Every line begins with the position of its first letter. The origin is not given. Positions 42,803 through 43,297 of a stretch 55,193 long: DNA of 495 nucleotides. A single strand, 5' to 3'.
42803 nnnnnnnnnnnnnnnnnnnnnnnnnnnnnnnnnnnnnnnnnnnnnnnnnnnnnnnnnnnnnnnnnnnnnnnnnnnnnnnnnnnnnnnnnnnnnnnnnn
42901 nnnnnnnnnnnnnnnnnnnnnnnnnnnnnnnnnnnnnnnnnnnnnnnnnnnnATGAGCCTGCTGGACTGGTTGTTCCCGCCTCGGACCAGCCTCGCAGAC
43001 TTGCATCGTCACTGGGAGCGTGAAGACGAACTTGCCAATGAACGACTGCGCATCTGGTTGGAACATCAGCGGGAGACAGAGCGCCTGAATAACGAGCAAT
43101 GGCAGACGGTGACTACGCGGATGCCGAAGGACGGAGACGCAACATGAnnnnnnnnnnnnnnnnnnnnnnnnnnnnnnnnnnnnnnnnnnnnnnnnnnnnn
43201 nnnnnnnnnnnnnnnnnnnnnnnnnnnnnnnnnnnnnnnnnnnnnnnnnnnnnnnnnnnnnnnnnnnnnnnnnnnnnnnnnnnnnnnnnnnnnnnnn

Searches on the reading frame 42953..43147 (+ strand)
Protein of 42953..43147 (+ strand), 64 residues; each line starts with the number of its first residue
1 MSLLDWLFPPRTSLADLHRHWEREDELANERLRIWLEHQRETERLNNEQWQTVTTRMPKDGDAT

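Call 7: search_protein_families(library=pfam, proteins=[window:42953-43147:+], max_evalue=0.1)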
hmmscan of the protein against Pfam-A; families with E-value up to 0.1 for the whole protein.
window:42953-43147:+ (64 aa): 0 families

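Call 8: search_protein_families(library=phrogs, proteins=[window:42953-43147:+], max_evalue=0.1)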
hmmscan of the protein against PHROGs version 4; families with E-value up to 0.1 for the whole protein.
window:42953-43147:+ (64 aa): 0 families

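Call 21: search_protein_families(library=padloc, proteins=[window:42953-43147:+], max_evalue=0.1)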
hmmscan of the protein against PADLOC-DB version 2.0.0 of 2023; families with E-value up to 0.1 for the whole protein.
window:42953-43147:+ (64 aa): 1 family
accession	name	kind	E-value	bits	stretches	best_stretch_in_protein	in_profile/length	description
PDLC01627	Cas8f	-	0.027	11.7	1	4-52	275-322/352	CAS-I-F; effector_LS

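Call 22: search_protein_families(library=ncbifam, proteins=[window:42953-43147:+], max_evalue=0.1)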
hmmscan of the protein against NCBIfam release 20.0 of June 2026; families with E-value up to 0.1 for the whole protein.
window:42953-43147:+ (64 aa): 0 families
